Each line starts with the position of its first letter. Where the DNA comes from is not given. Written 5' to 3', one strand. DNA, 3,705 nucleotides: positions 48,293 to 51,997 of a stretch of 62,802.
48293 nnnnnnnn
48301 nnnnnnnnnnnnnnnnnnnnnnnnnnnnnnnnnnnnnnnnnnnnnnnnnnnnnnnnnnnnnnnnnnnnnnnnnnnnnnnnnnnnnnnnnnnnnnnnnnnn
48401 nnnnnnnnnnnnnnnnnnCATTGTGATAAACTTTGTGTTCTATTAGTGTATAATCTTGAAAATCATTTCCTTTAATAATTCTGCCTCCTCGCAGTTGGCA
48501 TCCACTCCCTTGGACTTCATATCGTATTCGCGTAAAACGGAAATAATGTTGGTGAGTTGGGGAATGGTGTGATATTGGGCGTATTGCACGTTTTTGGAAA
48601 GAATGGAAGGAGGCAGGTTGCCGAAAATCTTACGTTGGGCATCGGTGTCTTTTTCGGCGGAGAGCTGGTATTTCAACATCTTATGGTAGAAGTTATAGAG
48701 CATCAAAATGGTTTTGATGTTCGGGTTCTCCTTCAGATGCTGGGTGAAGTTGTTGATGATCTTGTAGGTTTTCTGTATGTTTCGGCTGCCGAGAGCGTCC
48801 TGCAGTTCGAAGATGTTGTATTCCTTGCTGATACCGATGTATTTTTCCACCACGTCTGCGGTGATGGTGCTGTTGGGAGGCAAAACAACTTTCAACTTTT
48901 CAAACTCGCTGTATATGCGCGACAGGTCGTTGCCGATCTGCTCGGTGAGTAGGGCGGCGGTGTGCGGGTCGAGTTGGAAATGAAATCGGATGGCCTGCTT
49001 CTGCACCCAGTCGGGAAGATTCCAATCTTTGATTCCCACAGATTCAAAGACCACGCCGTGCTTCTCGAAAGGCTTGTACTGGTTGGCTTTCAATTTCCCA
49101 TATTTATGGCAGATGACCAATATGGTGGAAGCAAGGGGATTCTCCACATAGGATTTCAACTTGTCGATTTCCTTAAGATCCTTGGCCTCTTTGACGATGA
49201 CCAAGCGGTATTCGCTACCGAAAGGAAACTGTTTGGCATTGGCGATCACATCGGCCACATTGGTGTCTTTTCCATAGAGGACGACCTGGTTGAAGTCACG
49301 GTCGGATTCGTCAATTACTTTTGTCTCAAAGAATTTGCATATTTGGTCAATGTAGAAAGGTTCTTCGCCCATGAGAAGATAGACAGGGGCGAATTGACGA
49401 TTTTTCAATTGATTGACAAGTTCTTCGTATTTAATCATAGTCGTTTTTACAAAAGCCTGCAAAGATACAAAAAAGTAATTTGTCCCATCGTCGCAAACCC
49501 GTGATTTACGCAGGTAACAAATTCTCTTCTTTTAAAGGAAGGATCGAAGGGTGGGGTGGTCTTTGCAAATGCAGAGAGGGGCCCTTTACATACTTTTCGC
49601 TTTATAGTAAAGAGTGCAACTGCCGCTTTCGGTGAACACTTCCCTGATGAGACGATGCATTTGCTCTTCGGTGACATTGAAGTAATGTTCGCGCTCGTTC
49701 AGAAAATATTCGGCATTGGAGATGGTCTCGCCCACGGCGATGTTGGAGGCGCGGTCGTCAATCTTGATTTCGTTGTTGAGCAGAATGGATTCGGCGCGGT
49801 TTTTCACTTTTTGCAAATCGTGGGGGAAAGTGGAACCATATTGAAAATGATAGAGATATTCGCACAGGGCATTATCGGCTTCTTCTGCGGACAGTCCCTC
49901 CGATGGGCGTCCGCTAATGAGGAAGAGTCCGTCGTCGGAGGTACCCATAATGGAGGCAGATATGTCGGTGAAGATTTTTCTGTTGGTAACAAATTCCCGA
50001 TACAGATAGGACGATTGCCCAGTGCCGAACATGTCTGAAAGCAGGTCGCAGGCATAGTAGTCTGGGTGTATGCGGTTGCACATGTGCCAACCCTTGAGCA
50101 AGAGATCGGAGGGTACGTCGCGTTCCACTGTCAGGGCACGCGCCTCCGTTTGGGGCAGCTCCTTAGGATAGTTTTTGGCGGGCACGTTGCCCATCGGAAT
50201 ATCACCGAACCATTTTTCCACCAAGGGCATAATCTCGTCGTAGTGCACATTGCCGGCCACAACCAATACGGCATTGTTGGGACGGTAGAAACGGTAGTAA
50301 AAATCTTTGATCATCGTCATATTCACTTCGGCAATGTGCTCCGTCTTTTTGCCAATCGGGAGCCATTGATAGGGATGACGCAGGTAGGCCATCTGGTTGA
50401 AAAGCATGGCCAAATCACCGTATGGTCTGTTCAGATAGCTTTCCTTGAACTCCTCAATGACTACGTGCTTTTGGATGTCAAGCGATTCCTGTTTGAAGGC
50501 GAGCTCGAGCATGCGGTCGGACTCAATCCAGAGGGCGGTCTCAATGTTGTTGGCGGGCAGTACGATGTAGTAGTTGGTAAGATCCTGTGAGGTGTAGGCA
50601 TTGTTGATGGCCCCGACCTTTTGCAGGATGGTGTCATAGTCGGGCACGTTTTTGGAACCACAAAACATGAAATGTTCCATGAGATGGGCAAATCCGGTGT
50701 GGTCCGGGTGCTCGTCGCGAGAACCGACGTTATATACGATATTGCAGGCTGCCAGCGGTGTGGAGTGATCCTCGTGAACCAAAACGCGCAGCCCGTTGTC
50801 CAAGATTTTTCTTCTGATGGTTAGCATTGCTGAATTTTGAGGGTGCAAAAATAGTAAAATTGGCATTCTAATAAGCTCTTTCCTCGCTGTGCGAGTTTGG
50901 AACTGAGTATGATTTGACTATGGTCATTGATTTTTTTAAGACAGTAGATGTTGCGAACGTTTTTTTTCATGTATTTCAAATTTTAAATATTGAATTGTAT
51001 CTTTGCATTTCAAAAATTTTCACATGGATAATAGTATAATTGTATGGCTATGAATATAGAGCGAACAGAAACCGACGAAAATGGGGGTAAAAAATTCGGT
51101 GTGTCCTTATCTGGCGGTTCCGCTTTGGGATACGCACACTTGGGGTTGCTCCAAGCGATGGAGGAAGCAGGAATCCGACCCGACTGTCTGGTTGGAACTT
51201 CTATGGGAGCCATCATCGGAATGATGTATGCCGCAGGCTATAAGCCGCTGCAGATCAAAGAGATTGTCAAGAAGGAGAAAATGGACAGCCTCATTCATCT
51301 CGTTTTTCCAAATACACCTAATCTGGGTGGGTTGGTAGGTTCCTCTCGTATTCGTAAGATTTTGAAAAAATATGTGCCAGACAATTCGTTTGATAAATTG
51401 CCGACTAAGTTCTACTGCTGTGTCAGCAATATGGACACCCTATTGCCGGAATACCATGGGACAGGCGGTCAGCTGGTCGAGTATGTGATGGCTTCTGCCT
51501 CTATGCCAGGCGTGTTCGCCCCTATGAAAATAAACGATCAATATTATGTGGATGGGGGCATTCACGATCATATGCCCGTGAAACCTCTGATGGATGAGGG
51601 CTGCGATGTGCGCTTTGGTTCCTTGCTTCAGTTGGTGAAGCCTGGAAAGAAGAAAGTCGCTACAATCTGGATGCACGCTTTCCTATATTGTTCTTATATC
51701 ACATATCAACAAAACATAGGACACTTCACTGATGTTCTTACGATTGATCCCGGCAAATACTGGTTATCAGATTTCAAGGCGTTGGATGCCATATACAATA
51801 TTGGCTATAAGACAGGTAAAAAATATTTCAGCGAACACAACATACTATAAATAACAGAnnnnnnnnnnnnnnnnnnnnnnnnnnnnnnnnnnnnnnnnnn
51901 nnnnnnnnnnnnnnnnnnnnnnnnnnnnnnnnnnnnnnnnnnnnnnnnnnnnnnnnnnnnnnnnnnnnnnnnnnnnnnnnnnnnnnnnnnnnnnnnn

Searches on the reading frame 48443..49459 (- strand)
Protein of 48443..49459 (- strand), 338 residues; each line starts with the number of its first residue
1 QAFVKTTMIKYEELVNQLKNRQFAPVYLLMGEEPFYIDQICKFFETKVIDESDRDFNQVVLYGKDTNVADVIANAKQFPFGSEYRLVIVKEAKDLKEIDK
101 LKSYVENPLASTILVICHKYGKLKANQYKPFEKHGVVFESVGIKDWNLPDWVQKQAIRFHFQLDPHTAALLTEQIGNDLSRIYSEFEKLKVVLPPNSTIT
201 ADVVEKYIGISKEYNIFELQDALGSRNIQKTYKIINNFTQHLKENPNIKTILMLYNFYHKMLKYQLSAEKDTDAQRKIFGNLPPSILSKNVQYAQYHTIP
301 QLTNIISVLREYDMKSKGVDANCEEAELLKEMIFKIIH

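Call 55: search_protein_families(library=pfam, proteins=[window:48443-49459:-], max_evalue=0.000001)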
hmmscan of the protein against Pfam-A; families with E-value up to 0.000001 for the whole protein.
window:48443-49459:- (338 aa): 1 family
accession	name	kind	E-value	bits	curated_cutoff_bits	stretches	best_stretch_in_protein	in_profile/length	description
PF06144.19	DNA_pol3_delta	-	1.2e-13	51.5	21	1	27-138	1-121/124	DNA polymerase III, delta subunit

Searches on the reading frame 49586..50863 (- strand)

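Call 55: search_protein_families(library=pfam, proteins=[window:49586-50863:-], max_evalue=0.000001)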
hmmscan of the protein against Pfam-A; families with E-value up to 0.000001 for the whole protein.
window:49586-50863:- (425 aa): 2 families
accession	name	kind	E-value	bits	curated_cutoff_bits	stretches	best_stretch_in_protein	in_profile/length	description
PF05193.26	Peptidase_M16_C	-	2e-31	109.7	23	1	181-344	3-168/181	Peptidase M16 inactive domain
PF00675.25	Peptidase_M16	-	2.7e-21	76.4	22.3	1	26-142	1-119/149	Insulinase (Peptidase family M16)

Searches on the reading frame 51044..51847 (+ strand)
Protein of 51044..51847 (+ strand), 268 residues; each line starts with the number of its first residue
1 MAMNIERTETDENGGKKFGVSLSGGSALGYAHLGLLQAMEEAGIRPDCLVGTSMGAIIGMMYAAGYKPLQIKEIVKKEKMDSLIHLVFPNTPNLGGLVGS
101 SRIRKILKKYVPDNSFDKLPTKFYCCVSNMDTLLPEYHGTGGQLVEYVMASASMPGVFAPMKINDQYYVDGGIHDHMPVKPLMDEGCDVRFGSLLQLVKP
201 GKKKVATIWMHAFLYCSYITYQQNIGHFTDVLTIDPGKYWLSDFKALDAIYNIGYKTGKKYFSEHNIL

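Call 55: search_protein_families(library=pfam, proteins=[window:51044-51847:+], max_evalue=0.000001)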
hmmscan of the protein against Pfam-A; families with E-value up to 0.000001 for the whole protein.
window:51044-51847:+ (268 aa): 1 family
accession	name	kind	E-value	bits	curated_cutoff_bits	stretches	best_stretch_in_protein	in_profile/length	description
PF01734.28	Patatin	-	9.9e-33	114.4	27.7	1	21-182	2-190/191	Patatin-like phospholipase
